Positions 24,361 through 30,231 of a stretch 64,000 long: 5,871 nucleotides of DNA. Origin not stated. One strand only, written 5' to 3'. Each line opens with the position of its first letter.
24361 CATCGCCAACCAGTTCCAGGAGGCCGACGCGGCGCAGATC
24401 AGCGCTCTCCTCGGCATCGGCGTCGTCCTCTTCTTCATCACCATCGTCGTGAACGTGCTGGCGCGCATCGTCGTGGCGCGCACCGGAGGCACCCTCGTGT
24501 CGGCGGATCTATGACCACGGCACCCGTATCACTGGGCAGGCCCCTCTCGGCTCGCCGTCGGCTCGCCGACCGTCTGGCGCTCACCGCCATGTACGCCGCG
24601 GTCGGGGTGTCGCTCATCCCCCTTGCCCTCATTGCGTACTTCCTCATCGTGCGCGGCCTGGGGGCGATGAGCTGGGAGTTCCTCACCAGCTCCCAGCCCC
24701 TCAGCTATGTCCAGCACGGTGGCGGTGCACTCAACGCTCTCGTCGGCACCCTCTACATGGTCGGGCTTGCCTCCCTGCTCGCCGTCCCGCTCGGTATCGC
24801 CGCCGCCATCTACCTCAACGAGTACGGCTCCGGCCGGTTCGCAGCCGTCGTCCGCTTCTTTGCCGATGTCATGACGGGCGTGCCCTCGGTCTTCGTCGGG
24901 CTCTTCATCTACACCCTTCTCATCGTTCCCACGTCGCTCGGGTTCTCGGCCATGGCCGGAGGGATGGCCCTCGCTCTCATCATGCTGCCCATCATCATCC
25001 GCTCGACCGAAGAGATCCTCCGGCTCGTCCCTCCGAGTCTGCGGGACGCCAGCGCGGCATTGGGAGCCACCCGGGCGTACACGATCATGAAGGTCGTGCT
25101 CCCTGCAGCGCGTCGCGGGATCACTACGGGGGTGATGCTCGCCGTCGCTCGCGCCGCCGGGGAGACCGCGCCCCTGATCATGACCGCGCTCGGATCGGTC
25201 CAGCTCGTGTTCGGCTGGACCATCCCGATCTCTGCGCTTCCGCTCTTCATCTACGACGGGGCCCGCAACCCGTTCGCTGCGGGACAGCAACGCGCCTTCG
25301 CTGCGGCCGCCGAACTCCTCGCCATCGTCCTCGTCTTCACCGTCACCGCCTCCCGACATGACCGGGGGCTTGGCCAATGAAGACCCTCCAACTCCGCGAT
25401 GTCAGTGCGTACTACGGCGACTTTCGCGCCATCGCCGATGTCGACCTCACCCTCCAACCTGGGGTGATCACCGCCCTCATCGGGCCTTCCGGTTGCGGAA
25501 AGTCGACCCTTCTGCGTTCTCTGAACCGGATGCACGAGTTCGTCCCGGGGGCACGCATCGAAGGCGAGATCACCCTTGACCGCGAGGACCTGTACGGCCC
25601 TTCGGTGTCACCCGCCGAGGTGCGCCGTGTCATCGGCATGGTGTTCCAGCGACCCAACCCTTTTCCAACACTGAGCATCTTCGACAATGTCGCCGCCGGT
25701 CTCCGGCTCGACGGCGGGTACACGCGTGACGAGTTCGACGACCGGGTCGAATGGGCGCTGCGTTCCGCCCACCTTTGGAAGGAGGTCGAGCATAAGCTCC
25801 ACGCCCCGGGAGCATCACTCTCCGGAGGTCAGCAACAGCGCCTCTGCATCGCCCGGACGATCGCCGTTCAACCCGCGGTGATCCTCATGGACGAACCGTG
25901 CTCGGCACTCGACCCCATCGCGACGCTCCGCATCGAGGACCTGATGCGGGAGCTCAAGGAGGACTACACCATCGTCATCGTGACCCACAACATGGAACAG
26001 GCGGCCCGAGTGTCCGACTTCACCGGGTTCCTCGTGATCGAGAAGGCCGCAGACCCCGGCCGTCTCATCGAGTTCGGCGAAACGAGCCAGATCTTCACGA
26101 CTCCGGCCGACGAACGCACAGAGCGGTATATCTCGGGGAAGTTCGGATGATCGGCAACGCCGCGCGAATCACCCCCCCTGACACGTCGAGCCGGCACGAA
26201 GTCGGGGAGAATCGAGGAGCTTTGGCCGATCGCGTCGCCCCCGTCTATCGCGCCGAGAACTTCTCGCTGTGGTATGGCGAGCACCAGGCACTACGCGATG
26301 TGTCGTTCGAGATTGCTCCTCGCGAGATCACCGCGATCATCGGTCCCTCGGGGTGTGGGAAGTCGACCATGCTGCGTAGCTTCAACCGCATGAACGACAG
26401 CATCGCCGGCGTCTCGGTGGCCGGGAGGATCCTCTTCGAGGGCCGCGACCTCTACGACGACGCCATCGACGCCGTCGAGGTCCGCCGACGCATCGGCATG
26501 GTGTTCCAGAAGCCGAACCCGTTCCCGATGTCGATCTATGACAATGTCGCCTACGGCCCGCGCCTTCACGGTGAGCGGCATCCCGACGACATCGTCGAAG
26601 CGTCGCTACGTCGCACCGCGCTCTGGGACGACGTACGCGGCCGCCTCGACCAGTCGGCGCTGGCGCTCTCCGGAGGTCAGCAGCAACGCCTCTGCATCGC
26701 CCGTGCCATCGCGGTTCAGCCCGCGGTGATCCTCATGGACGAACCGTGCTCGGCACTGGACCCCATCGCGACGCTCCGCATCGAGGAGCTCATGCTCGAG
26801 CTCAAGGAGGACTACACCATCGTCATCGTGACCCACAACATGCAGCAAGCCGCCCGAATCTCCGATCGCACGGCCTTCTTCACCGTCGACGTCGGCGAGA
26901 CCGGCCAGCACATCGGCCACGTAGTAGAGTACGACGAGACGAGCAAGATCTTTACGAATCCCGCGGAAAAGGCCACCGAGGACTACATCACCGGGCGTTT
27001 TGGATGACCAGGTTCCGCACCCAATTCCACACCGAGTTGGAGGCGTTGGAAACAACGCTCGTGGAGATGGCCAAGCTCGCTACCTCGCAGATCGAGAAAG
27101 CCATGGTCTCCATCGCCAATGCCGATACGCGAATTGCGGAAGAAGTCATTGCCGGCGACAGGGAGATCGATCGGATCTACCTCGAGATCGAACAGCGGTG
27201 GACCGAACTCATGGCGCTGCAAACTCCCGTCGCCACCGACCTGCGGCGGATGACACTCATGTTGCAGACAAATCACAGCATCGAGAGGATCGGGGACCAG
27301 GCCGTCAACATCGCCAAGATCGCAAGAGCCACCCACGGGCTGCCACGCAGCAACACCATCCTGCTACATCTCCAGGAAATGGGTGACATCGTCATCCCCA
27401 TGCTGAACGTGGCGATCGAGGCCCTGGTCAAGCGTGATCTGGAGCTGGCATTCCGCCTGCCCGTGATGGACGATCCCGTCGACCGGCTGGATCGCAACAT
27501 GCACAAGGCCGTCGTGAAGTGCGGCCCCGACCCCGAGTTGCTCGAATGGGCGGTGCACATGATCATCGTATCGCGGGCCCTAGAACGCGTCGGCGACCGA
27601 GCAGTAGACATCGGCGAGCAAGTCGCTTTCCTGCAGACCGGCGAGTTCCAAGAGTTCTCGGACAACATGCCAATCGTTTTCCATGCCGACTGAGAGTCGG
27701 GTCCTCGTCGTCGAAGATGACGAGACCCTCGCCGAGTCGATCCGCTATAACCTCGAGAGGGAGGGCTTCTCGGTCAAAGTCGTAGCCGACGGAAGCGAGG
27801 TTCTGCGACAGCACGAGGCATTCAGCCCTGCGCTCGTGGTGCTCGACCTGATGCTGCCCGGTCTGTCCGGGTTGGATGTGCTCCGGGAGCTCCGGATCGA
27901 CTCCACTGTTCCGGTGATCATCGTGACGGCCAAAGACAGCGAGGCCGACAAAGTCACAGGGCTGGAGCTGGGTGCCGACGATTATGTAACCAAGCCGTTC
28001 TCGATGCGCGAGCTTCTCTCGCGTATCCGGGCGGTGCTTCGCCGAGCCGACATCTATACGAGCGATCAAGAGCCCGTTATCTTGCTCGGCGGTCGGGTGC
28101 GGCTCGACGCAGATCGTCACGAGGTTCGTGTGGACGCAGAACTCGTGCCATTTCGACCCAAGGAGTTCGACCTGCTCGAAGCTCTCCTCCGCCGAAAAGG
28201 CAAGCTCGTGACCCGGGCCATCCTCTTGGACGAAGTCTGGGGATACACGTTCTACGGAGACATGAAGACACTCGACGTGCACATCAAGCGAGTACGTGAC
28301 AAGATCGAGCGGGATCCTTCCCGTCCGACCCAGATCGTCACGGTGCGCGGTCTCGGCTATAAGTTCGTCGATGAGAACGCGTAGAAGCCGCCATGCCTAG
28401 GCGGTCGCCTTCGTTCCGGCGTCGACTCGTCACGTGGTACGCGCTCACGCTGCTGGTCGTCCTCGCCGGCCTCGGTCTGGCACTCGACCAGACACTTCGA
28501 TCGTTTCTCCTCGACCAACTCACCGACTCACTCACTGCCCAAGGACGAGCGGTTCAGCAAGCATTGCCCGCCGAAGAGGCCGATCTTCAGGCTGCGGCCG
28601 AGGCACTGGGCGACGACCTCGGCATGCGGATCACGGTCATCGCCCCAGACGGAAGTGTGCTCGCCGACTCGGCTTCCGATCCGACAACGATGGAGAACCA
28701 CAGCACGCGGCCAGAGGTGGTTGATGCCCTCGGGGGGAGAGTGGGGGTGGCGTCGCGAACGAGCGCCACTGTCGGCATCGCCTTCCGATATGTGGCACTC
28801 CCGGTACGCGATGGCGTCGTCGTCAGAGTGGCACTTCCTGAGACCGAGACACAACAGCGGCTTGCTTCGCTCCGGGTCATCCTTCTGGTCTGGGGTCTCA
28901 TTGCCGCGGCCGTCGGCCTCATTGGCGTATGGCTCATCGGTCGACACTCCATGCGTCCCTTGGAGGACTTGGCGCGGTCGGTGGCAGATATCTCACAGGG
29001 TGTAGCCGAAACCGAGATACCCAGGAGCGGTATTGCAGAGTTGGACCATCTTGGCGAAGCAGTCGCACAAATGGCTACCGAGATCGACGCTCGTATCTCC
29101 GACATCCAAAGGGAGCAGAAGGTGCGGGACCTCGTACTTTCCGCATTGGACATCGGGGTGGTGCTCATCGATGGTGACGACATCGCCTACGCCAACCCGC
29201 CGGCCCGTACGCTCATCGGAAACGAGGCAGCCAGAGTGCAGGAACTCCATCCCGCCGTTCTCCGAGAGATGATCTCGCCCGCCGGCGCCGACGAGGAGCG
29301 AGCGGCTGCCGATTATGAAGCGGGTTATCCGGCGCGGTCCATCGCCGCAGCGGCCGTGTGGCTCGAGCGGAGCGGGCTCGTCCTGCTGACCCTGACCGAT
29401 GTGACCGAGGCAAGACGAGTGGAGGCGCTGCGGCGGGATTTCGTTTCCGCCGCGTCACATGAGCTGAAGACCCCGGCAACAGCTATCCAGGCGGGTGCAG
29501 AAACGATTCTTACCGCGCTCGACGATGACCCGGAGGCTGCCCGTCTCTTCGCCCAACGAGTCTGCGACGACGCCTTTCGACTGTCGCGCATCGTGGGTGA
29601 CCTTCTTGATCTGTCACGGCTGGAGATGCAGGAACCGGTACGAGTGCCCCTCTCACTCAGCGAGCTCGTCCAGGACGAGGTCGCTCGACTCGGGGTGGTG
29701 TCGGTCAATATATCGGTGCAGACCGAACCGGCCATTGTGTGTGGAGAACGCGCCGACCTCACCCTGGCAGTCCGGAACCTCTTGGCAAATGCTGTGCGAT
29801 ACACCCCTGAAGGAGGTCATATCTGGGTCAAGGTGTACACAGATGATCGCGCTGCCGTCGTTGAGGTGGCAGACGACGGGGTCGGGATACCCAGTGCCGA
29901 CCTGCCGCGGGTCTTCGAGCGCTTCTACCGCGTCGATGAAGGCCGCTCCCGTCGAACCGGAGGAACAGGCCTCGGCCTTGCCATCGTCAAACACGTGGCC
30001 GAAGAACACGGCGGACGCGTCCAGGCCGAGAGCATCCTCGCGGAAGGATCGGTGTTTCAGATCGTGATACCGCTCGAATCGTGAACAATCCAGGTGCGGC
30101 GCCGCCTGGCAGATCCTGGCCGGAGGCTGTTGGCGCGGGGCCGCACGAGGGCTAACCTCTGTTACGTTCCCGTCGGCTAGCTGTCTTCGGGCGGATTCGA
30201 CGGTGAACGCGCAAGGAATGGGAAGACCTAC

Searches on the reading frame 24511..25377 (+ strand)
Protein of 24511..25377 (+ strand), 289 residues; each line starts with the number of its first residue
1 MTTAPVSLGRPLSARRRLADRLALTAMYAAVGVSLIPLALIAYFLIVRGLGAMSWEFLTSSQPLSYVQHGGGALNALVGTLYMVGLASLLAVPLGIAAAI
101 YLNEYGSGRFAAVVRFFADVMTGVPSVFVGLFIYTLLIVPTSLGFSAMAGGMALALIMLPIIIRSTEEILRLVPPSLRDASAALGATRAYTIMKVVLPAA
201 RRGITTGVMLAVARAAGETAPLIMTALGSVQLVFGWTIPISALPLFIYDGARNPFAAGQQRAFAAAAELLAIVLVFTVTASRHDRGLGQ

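Call 37: list_cluster_members(proteins=[window:24511-25377:+, L003:6107-6985:+])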
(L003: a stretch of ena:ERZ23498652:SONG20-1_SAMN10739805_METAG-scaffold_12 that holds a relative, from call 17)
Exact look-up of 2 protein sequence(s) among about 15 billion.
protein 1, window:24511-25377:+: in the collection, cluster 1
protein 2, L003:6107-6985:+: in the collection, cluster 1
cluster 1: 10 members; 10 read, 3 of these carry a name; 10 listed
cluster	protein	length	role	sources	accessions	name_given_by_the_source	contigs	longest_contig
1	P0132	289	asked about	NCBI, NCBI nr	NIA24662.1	MAG: phosphate ABC transporter permease PstA [Gammaproteobacteria bacterium] | phosphate ABC transporter permease PstA [Gammaproteobacteria bacterium]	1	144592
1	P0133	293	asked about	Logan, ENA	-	-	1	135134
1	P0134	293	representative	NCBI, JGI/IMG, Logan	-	-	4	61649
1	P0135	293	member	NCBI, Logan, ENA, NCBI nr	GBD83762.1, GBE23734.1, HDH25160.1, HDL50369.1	phosphate transport system permease protein PstA [bacterium BMS3Abin02]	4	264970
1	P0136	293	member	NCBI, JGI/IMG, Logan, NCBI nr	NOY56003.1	MAG: phosphate ABC transporter permease PstA [Actinobacteria bacterium] | phosphate ABC transporter permease PstA [Actinomycetota bacterium]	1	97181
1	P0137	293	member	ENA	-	-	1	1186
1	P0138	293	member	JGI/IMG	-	-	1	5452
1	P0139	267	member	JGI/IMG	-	-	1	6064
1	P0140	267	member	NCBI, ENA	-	-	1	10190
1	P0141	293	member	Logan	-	-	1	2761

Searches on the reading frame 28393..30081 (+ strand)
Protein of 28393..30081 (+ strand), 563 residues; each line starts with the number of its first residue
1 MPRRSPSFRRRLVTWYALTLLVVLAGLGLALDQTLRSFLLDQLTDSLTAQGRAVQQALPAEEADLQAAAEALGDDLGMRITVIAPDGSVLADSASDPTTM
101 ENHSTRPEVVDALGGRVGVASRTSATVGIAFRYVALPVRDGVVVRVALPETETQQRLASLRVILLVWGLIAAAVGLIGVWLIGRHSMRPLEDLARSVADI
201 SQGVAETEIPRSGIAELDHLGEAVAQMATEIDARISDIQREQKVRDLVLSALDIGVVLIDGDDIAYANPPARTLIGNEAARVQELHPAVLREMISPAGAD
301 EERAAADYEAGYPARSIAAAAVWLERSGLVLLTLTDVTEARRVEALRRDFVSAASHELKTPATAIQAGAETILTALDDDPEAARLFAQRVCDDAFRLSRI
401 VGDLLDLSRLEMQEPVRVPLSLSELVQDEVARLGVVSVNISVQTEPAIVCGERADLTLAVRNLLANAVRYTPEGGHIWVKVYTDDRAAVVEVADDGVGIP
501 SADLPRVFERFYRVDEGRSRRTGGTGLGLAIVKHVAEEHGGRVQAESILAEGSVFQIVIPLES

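Call 17: find_encoding_contigs(protein=window:28393-30081:+, flank=10000, max_places=4)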
Protein window:28393-30081:+ (563 aa): 2 contigs read that carry it; 2 places shown.
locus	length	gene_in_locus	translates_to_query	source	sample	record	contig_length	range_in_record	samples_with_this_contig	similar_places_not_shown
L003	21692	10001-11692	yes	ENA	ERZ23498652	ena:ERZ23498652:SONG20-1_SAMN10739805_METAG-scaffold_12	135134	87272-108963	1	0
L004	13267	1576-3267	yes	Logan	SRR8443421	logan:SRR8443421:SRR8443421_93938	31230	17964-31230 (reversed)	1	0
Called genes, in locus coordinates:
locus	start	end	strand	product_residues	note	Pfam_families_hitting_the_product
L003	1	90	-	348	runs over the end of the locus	PF02401:LYTB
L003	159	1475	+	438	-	PF00009:GTP_EFTU, PF01926:MMR_HSR1, PF02421:FeoB_N, PF04548:AIG1, PF01926:MMR_HSR1, PF02421:FeoB_N, PF00009:GTP_EFTU, PF14714:KH_dom-like, +5 more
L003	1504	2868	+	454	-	PF00108:Thiolase_N, PF22691:Thiolase_C_1, PF02803:Thiolase_C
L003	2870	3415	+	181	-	PF01796:OB_ChsH2_C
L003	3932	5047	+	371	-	PF01547:SBP_bac_1, PF12849:PBP_like_2, PF12727:PBP_like (faint)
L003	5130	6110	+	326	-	PF00528:BPD_transp_1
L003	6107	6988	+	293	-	PF00528:BPD_transp_1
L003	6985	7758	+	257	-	PF02463:SMC_N (weak), PF00005:ABC_tran, PF13304:AAA_21 (faint), PF13401:AAA_22 (faint)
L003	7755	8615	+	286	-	PF00005:ABC_tran, PF02463:SMC_N (faint), PF13304:AAA_21 (faint)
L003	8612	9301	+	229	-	PF01895:PhoU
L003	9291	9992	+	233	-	PF00072:Response_reg, PF00486:Trans_reg_C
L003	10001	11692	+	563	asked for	PF00672:HAMP (weak), PF00512:HisKA, PF13581:HATPase_c_2 (weak), PF02518:HATPase_c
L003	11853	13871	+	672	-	PF00496:SBP_bac_5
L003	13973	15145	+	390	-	PF19300:BPD_transp_1_N, PF00528:BPD_transp_1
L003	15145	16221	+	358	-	PF00528:BPD_transp_1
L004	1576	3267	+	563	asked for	PF00672:HAMP (weak), PF00512:HisKA, PF13581:HATPase_c_2 (weak), PF02518:HATPase_c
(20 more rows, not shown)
